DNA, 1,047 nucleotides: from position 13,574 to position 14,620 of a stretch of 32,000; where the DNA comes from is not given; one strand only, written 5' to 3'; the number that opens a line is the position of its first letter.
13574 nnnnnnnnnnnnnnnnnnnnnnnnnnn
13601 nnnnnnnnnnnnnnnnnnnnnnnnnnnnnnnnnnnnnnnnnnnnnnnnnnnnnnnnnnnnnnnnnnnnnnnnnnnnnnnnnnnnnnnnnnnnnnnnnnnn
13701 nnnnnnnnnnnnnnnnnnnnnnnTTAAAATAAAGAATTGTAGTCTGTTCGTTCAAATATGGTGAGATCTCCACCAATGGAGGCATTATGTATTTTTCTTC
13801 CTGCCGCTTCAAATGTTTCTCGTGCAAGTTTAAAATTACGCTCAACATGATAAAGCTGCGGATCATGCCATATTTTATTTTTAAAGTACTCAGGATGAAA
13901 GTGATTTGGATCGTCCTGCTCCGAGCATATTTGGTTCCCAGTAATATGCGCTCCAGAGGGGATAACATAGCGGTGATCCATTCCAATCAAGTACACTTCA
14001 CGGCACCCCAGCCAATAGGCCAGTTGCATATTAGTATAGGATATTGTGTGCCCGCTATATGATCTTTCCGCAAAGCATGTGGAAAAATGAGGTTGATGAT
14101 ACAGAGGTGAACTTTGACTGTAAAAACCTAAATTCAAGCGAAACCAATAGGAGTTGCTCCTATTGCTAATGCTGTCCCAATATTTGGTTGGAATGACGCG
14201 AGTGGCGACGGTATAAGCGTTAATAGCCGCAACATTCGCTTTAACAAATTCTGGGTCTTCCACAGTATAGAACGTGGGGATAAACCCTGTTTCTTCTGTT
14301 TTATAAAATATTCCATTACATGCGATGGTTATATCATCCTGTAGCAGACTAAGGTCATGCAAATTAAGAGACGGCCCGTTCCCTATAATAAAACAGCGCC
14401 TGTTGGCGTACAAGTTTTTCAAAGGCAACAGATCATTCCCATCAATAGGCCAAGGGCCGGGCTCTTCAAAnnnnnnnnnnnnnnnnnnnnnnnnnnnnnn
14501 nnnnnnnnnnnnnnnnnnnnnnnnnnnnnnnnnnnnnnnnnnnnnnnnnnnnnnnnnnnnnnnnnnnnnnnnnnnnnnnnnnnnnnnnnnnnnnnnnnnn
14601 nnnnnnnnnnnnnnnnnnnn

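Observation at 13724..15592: GT2 glycosyltransferase fused to a DUF115/Maf-like (GNGPSL) domain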

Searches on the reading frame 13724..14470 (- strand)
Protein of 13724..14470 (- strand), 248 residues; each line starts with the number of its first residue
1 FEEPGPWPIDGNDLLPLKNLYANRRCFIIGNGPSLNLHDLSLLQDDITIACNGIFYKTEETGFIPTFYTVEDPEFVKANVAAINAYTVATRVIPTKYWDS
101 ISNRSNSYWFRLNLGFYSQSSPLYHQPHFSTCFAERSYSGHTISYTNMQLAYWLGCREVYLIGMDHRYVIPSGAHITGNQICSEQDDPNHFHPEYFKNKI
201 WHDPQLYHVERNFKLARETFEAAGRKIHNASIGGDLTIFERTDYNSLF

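Call 10: search_solved_structures(query=window:13724-14470:-, max_evalue=10, show_alignments=3)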
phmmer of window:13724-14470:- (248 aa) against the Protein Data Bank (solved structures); distinct sequences matched with E-value up to 10: 0.

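Call 32: search_solved_structures(query=A2, max_evalue=10, show_alignments=3)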
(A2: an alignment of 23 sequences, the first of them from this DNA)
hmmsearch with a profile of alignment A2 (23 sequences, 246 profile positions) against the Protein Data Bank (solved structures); distinct sequences matched with E-value up to 10: 12.
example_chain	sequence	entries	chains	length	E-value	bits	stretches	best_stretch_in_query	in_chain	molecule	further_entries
1ro8_A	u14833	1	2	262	0.0003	23.4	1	21-212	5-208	alpha-2,3/8-sialyltransferase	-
2drj_A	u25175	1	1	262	0.00037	23.1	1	21-212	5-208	Alpha-2,3/8-sialyltransferase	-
2x61_A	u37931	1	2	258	0.00045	22.8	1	21-212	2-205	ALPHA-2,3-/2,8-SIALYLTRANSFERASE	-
1ro7_A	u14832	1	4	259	0.00047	22.7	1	21-212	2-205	alpha-2,3/8-sialyltransferase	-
2x63_A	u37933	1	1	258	0.0027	20.2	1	22-212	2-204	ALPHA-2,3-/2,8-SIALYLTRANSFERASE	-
2x62_A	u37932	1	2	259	0.0034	19.9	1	21-211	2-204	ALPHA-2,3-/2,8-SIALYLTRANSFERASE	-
2wqq_A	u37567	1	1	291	0.0071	18.9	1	21-212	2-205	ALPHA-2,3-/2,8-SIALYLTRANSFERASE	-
8sd5_A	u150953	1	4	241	0.035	16.6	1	10-39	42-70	6-hydroxymethyl-7,8-dihydropterin pyrophosphokinase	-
9c08_A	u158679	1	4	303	0.035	16.6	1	17-164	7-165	CMP-Neu5Ac--lipooligosaccharide alpha 2-3 sialyltransferase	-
6zu5_SK0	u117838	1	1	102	0.22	14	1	9-72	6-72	eS10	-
8sbu_A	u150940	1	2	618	0.22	14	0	10-38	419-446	Maltose/maltodextrin-binding periplasmic protein,6-hydroxymethyl-7,8-dihydropterin pyropho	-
5mu5_A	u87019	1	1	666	0.34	13.4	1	136-183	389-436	Uncharacterized protein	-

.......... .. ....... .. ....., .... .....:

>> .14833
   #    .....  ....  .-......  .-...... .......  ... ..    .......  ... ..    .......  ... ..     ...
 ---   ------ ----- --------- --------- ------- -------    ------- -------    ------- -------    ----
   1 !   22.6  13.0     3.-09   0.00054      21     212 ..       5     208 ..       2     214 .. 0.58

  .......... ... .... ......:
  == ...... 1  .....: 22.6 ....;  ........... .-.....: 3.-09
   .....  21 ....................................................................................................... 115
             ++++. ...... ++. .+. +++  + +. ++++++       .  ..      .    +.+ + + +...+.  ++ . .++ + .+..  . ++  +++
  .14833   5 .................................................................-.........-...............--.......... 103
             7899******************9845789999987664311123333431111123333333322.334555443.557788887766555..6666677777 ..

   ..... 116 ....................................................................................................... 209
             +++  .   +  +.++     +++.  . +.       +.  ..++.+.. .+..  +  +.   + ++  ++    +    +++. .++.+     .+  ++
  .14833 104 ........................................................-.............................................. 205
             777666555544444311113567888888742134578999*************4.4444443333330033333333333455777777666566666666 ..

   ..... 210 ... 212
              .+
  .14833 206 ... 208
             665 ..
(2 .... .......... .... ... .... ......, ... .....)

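Call 35: search_protein_families(library=pfam, proteins=[window:13724-14470:-], max_evalue=1)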
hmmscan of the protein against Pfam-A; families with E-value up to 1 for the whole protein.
window:13724-14470:- (248 aa): 1 family
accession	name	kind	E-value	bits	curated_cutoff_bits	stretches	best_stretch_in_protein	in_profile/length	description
PF01973.23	MptE-like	-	5.2e-19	69.1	34.6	1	16-168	17-168/171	6-hydroxymethylpterin diphosphokinase MptE-like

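Call 41: predict_structure(alignment_id=A2)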
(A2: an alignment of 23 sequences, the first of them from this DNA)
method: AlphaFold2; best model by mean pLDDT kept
length: 245 residues; sequences in the alignment: 23
mean_pLDDT: 93.0   pTM: 0.92
mean pLDDT of the five models: 93.0, 92.4, 92.1, 91.9, 91.5
residues with pLDDT >= 90: 190; 70-90: 53; 50-70: 2; < 50: 0
segments of 3 or more residues with pLDDT < 50: none
pLDDT, mean of each block of 10 residues (from residue 1): 82 97 96 96 95 95 94 92 96 94 95 94 97 94 98 98 85 84 85 80 92 98 97 94 97
secondary structure, 60 per line:
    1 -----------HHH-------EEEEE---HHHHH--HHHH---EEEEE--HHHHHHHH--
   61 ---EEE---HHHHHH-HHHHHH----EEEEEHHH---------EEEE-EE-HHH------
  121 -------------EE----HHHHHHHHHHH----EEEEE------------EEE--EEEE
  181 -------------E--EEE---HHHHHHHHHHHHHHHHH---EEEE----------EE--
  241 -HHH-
elements in order: E22-26 H30-34 H37-40 E44-48 H51-58 E64-66 H70-75 H77-82 E87-91 E104-107 H140-150 E155-159 E172-174 E177-180 E197-199 H203-219 E223-226

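Call 44: fold_search(model_id=the predicted structure, library=pdb)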
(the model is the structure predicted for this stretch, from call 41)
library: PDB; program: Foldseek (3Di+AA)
matches with E <= 10: 996; with E <= 0.001: 4
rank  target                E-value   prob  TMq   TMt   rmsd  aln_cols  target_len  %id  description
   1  5mu5                  7.1e-07  1.00  0.57  0.25   8.1       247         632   16  Structure of MAf glycosyltransferase from Magnetospirillum magneticum AMB-1 (released 2017-11-15)
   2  8sd5_B                1.6e-04  1.00  0.41  0.46   5.8       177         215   18  Crystal structure of HPPK from Methanocaldococcus jannaschii (released 2024-07-03)
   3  8sd5_C                1.7e-04  1.00  0.38  0.43   6.5       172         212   19  Crystal structure of HPPK from Methanocaldococcus jannaschii (released 2024-07-03)
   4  5bo7_B                6.4e-04  1.00  0.41  0.37   7.8       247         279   14  Structure of human sialyltransferase ST8SiaIII in complex with CTP (released 2015-07-15)
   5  8sd5_A                1.1e-03  1.00  0.43  0.48   5.1       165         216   16  Crystal structure of HPPK from Methanocaldococcus jannaschii (released 2024-07-03)
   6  5bo9_A                1.5e-03  0.95  0.38  0.34   8.2       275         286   13  Structure of human sialyltransferase ST8SiaIII in complex with CMP-3FNeu5Ac and Sia-6S-LacNAc (released 2015-07-15)
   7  8sbu_A                2.2e-03  1.00  0.39  0.18   5.7       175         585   17  Crystal structure of MBP fusion with HPPK from Methanocaldococcus jannaschii (released 2024-07-03)
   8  8sbu_B                5.0e-03  0.99  0.37  0.18   5.7       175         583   16  Crystal structure of MBP fusion with HPPK from Methanocaldococcus jannaschii (released 2024-07-03)
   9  2omk_A                1.7e-02  0.85  0.32  0.35   9.8       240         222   13  Structure of the Bacteroides Thetaiotaomicron Thiamin Pyrophosphokinase (released 2007-02-06)
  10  9hmz_D                2.1e-02  0.96  0.32  0.25   5.5       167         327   14  Structure of Corynebacterium glutamicum SteA, a cell division regulator (released 2025-07-30)
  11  9hmz_G                2.7e-02  0.91  0.31  0.24   5.6       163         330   13  Structure of Corynebacterium glutamicum SteA, a cell division regulator (released 2025-07-30)
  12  1ig3_A                2.9e-02  0.35  0.24  0.23  14.3       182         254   12  Mouse Thiamin Pyrophosphokinase Complexed with Thiamin (released 2001-04-25)
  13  5z2l_J                2.9e-02  0.28  0.25  0.25  11.1       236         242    8  Crystal structure of BdcA in complex with NADPH (released 2018-03-07)
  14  9hmz_A                3.3e-02  0.91  0.31  0.24   5.6       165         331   13  Structure of Corynebacterium glutamicum SteA, a cell division regulator (released 2025-07-30)
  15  6apj_C                3.3e-02  0.57  0.35  0.31  11.8       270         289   14  Crystal Structure of human ST6GALNAC2 (released 2017-12-20)
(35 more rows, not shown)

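Call 75: search_protein_families(library=ncbifam, proteins=[window:13724-14470:-], max_evalue=0.001)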
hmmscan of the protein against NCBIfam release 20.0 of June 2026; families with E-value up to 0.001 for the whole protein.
window:13724-14470:- (248 aa): 1 family
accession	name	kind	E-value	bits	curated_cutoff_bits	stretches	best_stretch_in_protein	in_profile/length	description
TIGR04437.1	WaaZ_KDO_III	equivalog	0.0004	19.8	200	0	129-166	153-190/252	3-deoxy-D-manno-oct-2-ulosonate III transferase WaaZ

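Call 79: search_protein_representatives(protein=window:13724-14470:-)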
Query: 248 residues. Proteins with E-value up to 0.001 (for the whole library): 5892; up to 1e-10: 3446; up to 1e-30: 493. The best 150 are listed.
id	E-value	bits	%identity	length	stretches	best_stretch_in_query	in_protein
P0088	1.3e-143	493.5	50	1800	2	9-248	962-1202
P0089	4.4e-112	390.1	44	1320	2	14-245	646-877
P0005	9.6e-98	343.1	62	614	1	6-248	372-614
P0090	3.1e-96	338.1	44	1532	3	10-248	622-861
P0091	6.8e-92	323.9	41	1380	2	14-248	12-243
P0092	9.4e-84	297.2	40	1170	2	17-248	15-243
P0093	8.2e-82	290.9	40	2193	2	14-248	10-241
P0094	4.9e-81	288.3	53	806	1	2-248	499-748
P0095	2.8e-80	285.8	33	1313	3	10-248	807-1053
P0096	2.2e-77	276.3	40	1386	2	23-248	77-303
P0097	2.0e-76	273.2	41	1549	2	23-248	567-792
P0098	2.0e-74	266.6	34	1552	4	9-248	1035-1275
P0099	1.5e-73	263.8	52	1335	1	10-248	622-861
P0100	3.6e-73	262.5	37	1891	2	20-248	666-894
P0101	2.4e-72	259.8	40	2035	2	18-248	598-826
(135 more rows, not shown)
